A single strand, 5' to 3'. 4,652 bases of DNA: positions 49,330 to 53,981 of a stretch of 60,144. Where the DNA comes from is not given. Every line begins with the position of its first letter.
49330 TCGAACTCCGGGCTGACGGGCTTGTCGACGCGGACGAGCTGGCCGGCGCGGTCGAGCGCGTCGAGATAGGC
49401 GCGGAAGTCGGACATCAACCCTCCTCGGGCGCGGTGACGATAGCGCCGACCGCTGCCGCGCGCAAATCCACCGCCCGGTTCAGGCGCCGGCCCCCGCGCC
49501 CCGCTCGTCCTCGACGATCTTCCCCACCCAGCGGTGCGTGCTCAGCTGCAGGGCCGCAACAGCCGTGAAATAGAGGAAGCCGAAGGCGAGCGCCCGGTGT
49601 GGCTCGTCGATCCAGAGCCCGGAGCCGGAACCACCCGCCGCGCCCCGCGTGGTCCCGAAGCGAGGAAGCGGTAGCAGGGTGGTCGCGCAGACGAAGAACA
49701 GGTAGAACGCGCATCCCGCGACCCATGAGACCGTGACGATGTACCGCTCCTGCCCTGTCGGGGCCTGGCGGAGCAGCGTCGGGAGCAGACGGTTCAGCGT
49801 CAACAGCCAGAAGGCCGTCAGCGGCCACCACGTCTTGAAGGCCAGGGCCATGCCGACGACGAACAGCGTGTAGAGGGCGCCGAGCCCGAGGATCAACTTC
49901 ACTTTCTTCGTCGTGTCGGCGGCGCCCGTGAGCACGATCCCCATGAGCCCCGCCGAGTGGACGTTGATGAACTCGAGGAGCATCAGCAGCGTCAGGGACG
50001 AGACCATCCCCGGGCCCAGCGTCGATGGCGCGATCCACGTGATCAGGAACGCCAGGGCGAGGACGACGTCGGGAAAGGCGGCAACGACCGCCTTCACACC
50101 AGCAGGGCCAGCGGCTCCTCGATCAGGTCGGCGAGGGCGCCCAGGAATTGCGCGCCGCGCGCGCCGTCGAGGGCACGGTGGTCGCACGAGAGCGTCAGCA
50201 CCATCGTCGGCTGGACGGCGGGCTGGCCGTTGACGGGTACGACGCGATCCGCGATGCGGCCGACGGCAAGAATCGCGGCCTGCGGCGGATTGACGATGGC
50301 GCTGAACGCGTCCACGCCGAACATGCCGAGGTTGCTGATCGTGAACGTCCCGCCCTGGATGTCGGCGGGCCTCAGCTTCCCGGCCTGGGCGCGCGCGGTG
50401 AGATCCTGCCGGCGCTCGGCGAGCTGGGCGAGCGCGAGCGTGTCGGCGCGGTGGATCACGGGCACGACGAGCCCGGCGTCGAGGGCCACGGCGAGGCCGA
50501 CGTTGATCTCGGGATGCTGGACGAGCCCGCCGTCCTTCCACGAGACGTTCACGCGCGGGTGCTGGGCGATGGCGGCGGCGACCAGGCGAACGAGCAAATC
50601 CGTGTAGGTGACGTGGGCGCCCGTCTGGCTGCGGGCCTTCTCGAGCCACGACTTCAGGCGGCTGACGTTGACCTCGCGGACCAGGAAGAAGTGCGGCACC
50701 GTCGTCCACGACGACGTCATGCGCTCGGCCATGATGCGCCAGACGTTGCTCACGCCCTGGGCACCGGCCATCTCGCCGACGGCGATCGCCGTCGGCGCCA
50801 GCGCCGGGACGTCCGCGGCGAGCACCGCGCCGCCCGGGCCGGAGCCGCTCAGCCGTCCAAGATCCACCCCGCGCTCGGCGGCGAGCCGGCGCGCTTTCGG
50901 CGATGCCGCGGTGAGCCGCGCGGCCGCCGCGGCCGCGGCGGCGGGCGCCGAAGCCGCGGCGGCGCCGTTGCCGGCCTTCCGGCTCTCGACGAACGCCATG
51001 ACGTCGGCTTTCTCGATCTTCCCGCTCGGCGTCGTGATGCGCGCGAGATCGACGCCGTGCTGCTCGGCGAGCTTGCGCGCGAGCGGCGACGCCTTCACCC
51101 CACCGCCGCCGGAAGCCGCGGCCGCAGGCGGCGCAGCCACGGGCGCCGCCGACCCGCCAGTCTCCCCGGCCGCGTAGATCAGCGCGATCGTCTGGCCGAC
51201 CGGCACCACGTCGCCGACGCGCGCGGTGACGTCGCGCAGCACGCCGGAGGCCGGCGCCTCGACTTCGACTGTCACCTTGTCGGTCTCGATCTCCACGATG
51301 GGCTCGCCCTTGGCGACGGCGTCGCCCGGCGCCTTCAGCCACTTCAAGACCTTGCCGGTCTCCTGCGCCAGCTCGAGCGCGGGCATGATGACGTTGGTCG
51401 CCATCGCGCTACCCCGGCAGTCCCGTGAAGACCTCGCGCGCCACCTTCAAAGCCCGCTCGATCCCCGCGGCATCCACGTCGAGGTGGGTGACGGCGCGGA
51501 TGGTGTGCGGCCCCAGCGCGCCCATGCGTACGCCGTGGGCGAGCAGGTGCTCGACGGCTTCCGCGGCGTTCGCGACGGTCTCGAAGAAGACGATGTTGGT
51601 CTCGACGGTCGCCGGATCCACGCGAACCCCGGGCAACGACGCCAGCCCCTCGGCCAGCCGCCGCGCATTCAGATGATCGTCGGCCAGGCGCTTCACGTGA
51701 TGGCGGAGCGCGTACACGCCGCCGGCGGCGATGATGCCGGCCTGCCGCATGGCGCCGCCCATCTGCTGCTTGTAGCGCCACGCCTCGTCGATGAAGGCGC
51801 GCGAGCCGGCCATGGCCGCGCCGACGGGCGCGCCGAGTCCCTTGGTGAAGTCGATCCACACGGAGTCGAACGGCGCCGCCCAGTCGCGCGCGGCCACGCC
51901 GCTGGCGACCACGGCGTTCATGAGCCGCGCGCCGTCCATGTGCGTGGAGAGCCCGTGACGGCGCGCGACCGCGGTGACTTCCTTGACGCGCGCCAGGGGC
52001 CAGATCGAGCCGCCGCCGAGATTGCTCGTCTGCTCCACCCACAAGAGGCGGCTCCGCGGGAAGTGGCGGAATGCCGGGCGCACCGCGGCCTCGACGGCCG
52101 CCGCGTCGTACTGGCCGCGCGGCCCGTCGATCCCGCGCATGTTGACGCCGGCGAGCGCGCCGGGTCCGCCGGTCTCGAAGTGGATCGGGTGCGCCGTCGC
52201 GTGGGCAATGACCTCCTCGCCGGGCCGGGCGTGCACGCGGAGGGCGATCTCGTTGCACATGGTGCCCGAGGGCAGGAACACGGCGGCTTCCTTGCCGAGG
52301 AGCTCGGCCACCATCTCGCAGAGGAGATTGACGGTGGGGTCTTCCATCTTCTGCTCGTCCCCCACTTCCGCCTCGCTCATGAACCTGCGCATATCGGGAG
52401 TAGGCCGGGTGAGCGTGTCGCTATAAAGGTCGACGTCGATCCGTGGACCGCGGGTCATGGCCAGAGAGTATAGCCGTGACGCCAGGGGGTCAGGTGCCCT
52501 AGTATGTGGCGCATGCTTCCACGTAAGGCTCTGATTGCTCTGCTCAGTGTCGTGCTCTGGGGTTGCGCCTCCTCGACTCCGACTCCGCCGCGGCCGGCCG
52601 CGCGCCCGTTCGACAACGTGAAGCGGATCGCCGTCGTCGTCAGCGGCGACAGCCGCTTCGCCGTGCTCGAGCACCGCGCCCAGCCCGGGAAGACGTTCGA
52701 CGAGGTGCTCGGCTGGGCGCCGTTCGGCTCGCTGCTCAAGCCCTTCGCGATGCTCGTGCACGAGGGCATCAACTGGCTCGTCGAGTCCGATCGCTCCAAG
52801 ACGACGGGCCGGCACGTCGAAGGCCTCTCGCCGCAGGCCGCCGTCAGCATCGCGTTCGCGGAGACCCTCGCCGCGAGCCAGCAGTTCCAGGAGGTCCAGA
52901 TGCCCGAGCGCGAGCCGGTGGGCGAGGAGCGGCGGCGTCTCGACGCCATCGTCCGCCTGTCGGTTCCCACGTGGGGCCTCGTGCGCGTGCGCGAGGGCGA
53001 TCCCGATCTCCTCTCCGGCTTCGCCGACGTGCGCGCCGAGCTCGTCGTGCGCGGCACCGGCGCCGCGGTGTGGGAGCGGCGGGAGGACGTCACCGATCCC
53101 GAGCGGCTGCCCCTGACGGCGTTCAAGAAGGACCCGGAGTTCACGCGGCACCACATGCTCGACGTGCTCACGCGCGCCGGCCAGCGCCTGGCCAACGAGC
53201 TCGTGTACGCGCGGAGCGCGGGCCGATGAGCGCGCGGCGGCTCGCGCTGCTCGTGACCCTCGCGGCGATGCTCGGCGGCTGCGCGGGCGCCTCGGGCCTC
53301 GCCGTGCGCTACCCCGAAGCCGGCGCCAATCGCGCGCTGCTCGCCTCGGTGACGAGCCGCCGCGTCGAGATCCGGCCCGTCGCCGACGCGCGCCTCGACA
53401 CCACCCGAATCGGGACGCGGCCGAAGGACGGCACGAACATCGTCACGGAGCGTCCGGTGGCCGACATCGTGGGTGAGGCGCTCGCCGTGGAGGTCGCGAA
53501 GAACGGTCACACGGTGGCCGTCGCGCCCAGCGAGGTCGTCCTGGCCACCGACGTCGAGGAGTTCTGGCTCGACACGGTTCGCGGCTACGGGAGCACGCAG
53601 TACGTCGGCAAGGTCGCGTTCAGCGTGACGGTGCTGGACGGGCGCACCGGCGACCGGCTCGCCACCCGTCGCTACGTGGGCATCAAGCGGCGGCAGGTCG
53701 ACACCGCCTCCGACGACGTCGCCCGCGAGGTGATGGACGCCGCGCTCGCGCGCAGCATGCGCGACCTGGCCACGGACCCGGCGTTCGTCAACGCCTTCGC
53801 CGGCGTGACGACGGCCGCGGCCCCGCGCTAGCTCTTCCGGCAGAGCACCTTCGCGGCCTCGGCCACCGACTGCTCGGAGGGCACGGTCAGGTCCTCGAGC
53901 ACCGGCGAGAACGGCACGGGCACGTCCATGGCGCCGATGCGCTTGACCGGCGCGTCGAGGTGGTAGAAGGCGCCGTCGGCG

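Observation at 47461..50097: UbiD-family decarboxylase bracketed by two paralogous uncharacterised 6-TM proteins, with a duplicated gene-plus-promoter module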

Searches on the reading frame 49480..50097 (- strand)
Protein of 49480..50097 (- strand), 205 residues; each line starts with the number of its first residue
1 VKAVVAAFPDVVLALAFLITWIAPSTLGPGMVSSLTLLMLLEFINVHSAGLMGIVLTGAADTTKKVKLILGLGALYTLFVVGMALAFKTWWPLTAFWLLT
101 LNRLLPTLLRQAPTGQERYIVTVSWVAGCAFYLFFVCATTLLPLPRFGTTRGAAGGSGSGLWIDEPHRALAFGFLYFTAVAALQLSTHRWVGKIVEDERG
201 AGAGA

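Call 4: search_protein_families(library=pfam, proteins=[window:49480-50097:-], max_evalue=0.01)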
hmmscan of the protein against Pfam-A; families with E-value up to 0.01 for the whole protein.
window:49480-50097:- (205 aa): 0 families

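Call 6: search_protein_families(library=ncbifam, proteins=[window:49480-50097:-], max_evalue=0.1)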
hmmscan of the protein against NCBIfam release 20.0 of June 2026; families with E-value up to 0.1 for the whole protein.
window:49480-50097:- (205 aa): 0 families

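Call 72: search_protein_families(library=padloc, proteins=[window:49480-50097:-], max_evalue=0.1)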
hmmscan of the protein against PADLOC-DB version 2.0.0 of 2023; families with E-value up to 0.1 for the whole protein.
window:49480-50097:- (205 aa): 0 families

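Call 73: search_protein_families(library=phrogs, proteins=[window:49480-50097:-], max_evalue=0.1)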
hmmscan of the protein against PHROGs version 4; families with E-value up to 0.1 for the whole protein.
window:49480-50097:- (205 aa): 0 families

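Call 80: list_cluster_members(proteins=[P0156, P0164, P0115, window:49480-50097:-, window:32579-33199:-])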
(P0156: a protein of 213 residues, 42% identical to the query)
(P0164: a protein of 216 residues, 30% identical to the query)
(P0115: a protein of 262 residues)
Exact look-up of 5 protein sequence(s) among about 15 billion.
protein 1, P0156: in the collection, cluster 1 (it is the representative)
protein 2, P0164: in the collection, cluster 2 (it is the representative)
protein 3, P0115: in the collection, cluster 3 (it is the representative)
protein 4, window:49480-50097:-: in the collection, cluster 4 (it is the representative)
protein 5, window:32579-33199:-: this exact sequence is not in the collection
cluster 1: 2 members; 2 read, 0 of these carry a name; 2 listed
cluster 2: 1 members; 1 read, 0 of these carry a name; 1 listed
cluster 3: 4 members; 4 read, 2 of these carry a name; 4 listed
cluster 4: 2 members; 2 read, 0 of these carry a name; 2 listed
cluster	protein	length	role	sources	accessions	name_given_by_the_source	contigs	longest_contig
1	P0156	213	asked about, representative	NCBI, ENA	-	-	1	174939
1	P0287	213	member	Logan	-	-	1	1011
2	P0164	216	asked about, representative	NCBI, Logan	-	-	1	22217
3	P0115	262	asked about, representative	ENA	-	-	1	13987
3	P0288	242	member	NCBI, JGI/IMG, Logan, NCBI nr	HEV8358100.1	MAG TPA: hypothetical protein VGQ17_15210 [Gemmatimonadales bacterium] | hypothetical protein | hypothetical protein [Gemmatimonadales bacterium]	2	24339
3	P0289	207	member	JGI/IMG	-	hypothetical protein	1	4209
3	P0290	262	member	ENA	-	-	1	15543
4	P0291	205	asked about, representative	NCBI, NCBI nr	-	-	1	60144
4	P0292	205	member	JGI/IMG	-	-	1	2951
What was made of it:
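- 49480..50097 (-): P3, a 205-aa six-helix membrane protein of the undescribed family. It keeps the family consensus. Its GTG start overlaps the E2 stop (GTGA). The same 205-aa ORF is present in NCBI nr (call 80).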

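Call 85: search_dna_similar(query=window:49480-50097:-, collection=plasmids, mode=protein, max_evalue=0.001)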
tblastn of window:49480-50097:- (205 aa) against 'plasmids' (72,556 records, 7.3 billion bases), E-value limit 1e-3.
No match.
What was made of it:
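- Tried and rejected: A tblastn against 72,556 plasmids gave no match (call 85).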

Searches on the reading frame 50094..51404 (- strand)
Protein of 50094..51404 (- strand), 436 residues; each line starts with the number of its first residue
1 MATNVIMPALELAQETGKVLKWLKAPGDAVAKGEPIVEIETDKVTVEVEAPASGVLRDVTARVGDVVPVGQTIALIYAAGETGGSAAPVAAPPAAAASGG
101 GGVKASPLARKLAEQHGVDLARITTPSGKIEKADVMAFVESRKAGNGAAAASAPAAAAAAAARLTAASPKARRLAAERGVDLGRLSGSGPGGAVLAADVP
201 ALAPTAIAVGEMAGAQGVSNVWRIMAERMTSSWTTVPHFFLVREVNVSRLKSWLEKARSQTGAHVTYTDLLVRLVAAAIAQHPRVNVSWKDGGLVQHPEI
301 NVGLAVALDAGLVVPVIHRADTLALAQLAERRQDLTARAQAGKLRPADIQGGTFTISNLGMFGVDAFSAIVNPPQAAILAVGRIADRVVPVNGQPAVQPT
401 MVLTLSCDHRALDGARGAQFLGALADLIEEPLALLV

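Call 4: search_protein_families(library=pfam, proteins=[window:50094-51404:-], max_evalue=0.01)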
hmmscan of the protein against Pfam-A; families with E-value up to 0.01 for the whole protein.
window:50094-51404:- (436 aa): 8 families
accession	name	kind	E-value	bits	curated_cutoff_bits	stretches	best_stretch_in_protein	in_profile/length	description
PF00198.28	2-oxoacid_dh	-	3.3e-75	252.9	23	1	218-435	9-231/232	2-oxoacid dehydrogenases acyltransferase (catalytic domain)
PF02817.22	E3_binding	-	1.4e-22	80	23.7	2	167-199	3-35/36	e3 binding domain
PF00364.28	Biotin_lipoyl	-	3.7e-18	65.6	22.1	1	5-76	3-73/73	Biotin-requiring enzyme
PF13437.12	HlyD_3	-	0.00011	23.3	22.2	0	48-78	2-32/106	HlyD family secretion protein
PF07831.19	PYNP_C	-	0.00016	21.7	27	0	59-82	36-59/75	Pyrimidine nucleoside phosphorylase C-terminal domain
PF13375.12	RnfC_N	-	0.00045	20.6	25.6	1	11-63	33-84/101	RnfC Barrel sandwich hybrid domain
PF08544.19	GHMP_kinases_C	-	0.003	18.3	21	0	160-196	28-64/85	GHMP kinases C terminal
PF01597.25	GCV_H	-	0.0098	16.2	22.2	0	22-63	37-78/122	Glycine cleavage H-protein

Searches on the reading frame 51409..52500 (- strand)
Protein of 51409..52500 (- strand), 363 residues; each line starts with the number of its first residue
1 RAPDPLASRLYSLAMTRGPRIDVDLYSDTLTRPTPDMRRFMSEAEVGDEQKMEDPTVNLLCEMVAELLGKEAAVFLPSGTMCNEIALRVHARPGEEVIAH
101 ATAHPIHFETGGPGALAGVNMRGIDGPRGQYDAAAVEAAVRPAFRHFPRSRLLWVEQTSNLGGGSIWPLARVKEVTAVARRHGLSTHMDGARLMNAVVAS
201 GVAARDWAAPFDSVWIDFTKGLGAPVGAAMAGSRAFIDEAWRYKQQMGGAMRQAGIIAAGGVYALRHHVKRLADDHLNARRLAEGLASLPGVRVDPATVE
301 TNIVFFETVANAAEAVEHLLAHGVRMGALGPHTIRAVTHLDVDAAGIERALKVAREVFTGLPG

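Call 81: search_protein_families(library=pfam, proteins=[window:51409-52500:-], max_evalue=0.001)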
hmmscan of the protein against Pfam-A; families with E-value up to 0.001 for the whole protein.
window:51409-52500:- (363 aa): 3 families
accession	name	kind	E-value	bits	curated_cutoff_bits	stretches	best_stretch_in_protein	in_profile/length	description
PF01212.27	Beta_elim_lyase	-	1.9e-96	323.2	27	1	24-307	1-286/288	Beta-eliminating lyase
PF00155.27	Aminotran_1_2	-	3.7e-05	23.5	19.7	1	57-329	44-333/361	Aminotransferase class I and II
PF01041.23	DegT_DnrJ_EryC1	-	0.0003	20.6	19.8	0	54-155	23-119/360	DegT/DnrJ/EryC1/StrS aminotransferase family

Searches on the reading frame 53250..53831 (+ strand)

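Call 81: search_protein_families(library=pfam, proteins=[window:53250-53831:+], max_evalue=0.001)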
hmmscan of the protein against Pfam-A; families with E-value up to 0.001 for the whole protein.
window:53250-53831:+ (193 aa): 1 family
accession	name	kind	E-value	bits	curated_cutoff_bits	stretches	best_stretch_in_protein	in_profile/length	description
PF03923.18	Lipoprotein_16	-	0.00011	22.4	25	1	58-181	33-156/159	Uncharacterized lipoprotein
